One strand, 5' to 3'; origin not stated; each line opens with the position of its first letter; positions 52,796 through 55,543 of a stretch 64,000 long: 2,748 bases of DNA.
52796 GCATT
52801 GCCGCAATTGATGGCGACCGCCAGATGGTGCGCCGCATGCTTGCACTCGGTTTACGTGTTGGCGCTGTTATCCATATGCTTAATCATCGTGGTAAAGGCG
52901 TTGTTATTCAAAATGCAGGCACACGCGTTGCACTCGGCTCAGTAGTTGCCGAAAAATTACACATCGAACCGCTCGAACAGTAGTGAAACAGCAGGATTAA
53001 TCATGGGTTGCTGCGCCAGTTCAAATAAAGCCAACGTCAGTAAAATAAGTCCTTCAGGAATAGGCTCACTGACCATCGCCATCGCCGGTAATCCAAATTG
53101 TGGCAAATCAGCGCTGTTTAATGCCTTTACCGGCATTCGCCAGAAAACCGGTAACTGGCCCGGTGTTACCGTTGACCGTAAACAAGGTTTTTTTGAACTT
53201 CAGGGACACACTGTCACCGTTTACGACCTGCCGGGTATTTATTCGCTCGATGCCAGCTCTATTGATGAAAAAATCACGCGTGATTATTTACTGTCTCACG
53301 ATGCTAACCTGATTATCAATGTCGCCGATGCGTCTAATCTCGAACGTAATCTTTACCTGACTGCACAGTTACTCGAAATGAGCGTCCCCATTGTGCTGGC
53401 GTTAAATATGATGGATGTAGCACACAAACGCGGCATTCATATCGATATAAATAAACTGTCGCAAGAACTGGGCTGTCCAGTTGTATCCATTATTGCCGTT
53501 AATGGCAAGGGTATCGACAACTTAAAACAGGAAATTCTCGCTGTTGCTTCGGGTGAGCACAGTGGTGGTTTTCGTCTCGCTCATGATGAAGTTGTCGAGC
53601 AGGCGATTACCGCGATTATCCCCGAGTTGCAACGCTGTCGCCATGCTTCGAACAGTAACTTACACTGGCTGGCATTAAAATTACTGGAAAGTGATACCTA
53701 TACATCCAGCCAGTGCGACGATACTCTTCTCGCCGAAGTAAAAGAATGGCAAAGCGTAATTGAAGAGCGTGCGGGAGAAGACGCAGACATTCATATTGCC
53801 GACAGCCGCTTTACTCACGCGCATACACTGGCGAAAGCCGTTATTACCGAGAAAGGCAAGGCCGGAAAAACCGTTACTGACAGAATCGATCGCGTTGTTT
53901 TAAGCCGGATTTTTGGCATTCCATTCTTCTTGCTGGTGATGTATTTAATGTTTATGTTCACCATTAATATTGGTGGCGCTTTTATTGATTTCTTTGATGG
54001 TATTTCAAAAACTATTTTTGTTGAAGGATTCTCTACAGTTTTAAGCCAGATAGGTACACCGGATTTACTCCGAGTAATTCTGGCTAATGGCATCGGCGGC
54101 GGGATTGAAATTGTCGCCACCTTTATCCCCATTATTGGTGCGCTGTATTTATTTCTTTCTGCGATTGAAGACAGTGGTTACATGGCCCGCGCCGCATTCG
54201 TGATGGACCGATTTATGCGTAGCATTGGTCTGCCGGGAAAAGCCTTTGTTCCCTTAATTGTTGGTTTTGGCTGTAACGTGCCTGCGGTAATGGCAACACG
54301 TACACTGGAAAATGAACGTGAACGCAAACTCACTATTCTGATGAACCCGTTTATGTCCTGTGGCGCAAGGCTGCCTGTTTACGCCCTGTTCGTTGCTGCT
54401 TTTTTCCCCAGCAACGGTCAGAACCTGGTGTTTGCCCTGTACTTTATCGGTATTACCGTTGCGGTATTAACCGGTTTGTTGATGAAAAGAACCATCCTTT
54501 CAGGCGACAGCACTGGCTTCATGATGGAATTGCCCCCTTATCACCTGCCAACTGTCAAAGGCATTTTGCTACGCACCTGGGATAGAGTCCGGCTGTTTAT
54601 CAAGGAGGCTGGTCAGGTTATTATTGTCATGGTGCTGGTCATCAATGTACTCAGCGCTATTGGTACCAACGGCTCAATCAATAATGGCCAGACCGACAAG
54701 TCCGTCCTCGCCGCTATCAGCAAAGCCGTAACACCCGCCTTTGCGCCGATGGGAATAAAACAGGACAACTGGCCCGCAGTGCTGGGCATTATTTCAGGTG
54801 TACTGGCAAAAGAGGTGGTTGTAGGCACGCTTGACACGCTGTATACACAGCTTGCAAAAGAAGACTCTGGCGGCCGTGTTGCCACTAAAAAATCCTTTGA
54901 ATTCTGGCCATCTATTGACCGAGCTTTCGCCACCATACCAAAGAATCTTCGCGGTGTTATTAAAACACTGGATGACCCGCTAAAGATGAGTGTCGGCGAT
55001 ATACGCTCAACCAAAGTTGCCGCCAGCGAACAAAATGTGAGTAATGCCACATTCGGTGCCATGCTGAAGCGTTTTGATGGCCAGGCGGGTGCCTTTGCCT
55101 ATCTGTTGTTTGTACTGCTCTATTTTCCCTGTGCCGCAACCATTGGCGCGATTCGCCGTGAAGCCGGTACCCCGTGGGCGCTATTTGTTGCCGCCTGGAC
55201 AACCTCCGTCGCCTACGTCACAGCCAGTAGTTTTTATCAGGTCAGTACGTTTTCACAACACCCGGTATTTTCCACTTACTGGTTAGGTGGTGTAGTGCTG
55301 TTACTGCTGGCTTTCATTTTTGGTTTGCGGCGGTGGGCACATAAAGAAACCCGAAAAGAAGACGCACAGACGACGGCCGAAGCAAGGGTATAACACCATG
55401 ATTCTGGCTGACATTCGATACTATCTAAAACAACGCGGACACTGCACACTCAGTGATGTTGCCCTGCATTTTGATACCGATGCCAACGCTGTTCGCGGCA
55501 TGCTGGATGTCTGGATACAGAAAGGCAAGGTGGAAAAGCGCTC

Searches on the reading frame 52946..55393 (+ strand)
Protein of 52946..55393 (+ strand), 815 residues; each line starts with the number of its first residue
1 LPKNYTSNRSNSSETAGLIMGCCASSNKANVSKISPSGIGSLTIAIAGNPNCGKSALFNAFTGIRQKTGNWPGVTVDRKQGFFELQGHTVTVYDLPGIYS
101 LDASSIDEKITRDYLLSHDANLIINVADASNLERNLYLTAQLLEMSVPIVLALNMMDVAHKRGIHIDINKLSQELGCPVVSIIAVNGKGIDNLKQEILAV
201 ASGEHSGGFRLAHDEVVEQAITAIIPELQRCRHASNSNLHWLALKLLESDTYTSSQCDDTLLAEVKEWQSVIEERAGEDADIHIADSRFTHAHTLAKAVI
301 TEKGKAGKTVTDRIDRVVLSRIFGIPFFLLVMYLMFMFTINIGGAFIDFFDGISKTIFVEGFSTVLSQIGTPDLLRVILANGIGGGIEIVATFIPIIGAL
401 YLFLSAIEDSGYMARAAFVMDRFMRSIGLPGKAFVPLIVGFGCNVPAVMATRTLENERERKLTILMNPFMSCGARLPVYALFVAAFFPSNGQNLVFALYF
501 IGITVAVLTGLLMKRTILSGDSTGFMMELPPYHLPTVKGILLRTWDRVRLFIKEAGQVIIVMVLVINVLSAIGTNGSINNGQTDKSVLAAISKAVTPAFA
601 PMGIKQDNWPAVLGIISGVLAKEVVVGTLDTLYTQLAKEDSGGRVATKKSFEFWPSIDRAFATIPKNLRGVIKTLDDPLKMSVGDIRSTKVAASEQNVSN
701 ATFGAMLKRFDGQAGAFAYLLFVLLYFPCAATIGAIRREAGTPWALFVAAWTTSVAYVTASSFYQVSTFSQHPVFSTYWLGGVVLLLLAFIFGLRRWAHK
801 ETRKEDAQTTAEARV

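Call 73: search_protein_families(library=pfam, proteins=[window:52946-55393:+], max_evalue=0.0001)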
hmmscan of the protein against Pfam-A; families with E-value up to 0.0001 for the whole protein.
window:52946-55393:+ (815 aa): 5 families
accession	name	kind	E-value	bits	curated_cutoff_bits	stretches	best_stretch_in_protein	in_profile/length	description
PF02421.24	FeoB_N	-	4.1e-67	225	27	1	43-197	2-156/156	Ferrous iron transport protein B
PF07670.19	Gate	-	8e-47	158.4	29.6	2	392-485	3-103/104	Nucleoside recognition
PF07664.17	FeoB_C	-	3.3e-22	78.4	26.6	1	495-547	1-54/54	Ferrous iron transport protein B C terminus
PF01926.29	MMR_HSR1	-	9.3e-21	74.5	21.9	1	43-154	1-112/113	50S ribosome-binding GTPase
PF17910.6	FeoB_Cyto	-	3.3e-17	63.1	23.4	1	214-301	2-90/90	FeoB cytosolic helical domain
